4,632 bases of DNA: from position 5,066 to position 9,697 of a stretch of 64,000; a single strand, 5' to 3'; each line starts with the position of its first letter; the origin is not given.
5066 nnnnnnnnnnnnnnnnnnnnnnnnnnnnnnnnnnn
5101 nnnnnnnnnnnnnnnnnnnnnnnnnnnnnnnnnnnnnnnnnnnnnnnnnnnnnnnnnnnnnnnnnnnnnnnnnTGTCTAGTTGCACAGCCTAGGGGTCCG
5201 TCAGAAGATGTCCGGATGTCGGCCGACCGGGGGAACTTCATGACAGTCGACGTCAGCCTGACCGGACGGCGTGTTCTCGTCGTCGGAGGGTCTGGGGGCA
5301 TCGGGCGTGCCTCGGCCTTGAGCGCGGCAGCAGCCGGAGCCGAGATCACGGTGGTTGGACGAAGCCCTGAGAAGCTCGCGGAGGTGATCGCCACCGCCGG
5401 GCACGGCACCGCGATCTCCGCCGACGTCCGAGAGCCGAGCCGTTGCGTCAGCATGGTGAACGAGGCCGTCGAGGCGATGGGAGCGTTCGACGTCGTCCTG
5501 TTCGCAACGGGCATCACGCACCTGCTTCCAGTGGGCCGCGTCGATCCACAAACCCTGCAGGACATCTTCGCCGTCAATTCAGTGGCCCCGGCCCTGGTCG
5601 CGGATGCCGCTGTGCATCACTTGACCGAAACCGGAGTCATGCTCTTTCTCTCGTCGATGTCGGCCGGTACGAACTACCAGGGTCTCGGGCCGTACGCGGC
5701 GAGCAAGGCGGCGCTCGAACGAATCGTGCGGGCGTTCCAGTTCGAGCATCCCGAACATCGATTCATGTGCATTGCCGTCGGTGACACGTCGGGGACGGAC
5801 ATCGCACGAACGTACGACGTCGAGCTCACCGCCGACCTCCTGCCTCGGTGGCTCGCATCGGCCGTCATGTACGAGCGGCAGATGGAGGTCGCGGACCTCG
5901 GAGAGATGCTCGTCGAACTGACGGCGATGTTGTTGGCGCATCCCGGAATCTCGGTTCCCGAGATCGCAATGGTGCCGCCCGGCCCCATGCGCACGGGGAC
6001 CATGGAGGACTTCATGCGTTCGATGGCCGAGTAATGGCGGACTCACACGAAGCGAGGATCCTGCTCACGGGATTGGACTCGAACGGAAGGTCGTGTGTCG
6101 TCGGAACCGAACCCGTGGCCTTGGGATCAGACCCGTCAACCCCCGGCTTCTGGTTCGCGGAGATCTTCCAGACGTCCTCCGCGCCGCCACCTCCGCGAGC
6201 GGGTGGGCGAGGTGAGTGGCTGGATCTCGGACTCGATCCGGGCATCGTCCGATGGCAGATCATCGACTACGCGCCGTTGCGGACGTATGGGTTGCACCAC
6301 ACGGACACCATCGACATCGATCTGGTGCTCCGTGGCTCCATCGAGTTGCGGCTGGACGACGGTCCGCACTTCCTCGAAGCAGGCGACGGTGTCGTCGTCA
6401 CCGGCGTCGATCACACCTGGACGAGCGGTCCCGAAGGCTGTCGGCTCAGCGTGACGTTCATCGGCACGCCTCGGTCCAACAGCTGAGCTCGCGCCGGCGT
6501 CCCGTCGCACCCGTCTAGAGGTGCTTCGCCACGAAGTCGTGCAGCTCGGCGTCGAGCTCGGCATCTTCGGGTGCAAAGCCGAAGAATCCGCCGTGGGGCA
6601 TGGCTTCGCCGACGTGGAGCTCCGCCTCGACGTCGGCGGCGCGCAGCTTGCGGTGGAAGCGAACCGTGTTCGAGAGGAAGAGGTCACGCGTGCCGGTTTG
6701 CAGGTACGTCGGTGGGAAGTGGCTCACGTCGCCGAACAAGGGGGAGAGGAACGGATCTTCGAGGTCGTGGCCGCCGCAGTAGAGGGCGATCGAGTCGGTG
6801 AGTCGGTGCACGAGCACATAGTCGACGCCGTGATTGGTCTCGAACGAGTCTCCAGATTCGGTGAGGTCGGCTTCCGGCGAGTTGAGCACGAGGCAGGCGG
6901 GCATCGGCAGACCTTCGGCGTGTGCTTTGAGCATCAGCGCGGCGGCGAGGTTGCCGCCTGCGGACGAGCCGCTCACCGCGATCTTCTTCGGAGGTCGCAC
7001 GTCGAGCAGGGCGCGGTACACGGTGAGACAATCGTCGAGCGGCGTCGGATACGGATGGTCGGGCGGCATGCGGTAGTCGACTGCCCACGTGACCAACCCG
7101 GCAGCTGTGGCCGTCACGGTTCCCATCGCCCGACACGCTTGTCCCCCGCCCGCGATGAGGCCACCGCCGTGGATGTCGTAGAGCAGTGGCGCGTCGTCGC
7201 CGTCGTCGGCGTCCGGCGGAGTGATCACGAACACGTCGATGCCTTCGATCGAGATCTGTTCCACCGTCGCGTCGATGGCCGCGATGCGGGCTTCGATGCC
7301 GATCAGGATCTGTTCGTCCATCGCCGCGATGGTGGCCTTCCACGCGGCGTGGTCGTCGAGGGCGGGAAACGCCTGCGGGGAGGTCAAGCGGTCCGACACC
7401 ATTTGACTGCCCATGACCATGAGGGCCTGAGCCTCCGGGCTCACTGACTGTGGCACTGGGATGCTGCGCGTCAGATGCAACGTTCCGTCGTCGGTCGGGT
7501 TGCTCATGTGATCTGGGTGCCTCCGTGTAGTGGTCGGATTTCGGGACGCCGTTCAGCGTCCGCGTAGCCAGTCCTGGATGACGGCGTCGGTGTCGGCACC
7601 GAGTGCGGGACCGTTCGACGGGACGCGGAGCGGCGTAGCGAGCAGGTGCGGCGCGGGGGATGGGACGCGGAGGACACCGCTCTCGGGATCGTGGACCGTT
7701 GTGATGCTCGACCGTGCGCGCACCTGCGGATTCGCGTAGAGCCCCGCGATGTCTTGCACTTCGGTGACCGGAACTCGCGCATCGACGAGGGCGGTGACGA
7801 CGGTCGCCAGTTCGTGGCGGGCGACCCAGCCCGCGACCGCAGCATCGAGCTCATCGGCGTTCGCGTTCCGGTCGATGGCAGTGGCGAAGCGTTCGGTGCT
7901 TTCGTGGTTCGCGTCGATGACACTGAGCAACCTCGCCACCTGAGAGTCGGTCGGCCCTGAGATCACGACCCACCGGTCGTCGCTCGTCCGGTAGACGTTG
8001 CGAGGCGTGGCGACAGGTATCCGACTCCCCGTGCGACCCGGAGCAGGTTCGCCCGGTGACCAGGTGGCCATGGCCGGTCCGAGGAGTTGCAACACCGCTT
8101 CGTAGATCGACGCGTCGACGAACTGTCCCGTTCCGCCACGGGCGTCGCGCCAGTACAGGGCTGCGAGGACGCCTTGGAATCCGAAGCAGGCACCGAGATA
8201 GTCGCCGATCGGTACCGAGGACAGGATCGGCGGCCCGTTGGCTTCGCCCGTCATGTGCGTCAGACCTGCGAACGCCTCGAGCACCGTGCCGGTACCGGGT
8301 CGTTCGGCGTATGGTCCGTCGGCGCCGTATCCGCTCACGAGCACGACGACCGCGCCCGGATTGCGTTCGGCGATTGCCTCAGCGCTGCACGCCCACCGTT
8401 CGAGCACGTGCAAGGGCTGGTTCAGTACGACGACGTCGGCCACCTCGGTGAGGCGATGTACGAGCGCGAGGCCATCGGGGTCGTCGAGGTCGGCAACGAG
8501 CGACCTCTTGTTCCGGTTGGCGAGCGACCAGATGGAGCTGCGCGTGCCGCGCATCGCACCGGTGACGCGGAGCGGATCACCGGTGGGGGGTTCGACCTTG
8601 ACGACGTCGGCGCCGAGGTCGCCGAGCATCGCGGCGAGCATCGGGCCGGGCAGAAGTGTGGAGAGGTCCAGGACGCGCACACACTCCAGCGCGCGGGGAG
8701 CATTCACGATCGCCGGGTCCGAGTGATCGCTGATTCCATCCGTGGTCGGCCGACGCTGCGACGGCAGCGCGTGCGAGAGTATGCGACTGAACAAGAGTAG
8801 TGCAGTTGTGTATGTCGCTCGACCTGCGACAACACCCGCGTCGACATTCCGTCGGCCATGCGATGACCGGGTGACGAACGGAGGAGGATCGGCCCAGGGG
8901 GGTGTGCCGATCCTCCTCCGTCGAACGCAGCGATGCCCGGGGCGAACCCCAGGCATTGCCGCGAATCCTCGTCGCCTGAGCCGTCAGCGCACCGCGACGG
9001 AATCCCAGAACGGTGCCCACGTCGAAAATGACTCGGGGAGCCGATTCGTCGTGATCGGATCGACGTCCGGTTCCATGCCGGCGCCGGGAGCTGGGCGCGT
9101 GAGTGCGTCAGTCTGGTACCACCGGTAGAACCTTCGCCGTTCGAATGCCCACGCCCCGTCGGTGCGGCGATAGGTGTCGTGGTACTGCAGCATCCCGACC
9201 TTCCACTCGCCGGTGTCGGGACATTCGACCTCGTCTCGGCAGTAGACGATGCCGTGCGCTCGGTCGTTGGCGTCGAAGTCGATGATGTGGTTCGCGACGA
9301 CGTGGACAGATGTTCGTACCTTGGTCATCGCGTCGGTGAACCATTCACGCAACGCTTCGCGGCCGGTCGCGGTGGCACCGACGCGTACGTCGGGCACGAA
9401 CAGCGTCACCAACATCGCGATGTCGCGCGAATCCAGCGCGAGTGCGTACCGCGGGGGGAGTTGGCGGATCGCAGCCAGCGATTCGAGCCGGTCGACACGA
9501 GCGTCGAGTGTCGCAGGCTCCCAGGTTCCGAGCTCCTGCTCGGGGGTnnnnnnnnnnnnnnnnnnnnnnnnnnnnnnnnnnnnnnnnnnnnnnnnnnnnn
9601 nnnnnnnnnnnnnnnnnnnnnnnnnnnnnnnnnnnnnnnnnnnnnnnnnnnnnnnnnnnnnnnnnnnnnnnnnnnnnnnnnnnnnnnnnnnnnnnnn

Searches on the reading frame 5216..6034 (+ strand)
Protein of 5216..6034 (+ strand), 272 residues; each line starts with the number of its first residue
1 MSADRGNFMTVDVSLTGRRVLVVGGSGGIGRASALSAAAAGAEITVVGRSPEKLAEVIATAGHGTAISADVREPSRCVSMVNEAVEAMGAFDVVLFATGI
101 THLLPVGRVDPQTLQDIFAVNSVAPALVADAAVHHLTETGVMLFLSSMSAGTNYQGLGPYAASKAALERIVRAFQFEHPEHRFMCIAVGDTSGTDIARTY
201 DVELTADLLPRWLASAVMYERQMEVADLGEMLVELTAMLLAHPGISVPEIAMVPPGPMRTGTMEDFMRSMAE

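Call 18: search_protein_families(library=pfam, proteins=[window:5216-6034:+])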
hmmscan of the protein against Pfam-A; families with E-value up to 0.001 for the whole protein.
window:5216-6034:+ (272 aa): 10 families
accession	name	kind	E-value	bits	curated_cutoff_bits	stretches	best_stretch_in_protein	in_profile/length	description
PF00106.31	adh_short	-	2.3e-31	109.2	26.6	1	19-199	2-189/195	short chain dehydrogenase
PF13561.12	adh_short_C2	-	9.7e-24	84.7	27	1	27-232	6-213/236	Enoyl-(Acyl carrier protein) reductase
PF08659.16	KR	-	4.9e-09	36.8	22.6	1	20-172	3-161/180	KR domain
PF13460.12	NAD_binding_10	-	9.9e-08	32.5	27.2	1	24-173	1-133/184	NAD(P)H-binding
PF01370.27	Epimerase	-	1.6e-07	31.5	20.9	1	20-213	1-190/240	NAD dependent epimerase/dehydratase family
PF03807.23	F420_oxidored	-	0.00012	23.1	21.6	1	22-102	4-71/94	NADP oxidoreductase coenzyme F420-dependent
PF03435.24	Sacchrp_dh_NADP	-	0.0003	21.5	25.1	1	20-73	1-57/129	Saccharopine dehydrogenase NADP binding domain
PF02558.23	ApbA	-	0.00048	20.2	22.2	1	23-99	3-75/150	Ketopantoate reductase PanE/ApbA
PF13241.12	NAD_binding_7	-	0.00082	20.4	22.1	0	13-61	3-51/104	Putative NAD(P)-binding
PF00107.32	ADH_zinc_N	-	0.00096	19.5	31.8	1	28-101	1-69/129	Zinc-binding dehydrogenase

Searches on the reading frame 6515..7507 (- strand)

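Call 10: search_protein_families(library=pfam, proteins=[window:6515-7507:-])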
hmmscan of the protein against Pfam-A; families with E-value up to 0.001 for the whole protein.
window:6515-7507:- (330 aa): 4 families
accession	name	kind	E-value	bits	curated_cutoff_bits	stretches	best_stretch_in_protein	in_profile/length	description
PF07859.19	Abhydrolase_3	-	2.7e-45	155.1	25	1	112-306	4-207/210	alpha/beta hydrolase fold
PF20434.5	BD-FAE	-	2.9e-08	33.9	26.8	1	103-198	10-113/215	BD-FAE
PF10340.15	Say1_Mug180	-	1.4e-06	27.8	21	1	101-246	118-272/374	Steryl acetyl hydrolase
PF00326.27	Peptidase_S9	-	0.00038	20.4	22.6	0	157-195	45-85/213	Prolyl oligopeptidase family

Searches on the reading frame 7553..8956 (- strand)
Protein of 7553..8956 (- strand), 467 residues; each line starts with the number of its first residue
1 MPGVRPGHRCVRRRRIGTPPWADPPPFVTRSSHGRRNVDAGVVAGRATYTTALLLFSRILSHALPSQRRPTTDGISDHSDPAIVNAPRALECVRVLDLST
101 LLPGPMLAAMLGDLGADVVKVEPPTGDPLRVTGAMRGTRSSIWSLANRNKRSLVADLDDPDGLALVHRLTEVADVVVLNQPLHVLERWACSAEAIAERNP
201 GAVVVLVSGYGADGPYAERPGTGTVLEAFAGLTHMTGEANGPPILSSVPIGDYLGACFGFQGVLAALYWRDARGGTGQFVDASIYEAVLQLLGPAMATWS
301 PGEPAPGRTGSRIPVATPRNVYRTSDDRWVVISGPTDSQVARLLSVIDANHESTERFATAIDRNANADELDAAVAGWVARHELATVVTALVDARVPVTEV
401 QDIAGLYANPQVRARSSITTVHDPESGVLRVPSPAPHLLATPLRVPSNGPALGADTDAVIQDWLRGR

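Call 10: search_protein_families(library=pfam, proteins=[window:7553-8956:-])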
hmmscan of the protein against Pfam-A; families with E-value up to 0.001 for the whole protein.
window:7553-8956:- (467 aa): 1 family
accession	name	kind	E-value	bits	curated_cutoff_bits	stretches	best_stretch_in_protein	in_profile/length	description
PF02515.22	CoA_transf_3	-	1.8e-102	343.6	23.3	1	91-456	2-366/366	CoA-transferase family III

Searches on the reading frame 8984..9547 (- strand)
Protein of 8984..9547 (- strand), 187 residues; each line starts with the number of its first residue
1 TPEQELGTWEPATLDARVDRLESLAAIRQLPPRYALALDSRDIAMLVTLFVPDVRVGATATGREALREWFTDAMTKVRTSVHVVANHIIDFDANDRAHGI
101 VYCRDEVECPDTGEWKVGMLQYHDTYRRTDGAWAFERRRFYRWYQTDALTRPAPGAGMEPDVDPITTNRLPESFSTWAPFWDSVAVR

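Call 10: search_protein_families(library=pfam, proteins=[window:8984-9547:-])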
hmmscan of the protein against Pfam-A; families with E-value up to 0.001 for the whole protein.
window:8984-9547:- (187 aa): 3 families
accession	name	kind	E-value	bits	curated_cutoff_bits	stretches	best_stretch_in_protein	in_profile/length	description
PF13577.12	SnoaL_4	-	1.8e-22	80.1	24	1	19-139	1-126/126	SnoaL-like domain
PF12680.13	SnoaL_2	-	0.00034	21.6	27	1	34-134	4-100/102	SnoaL-like domain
PF13474.12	SnoaL_3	-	0.00069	20.4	22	1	27-135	1-111/121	SnoaL-like domain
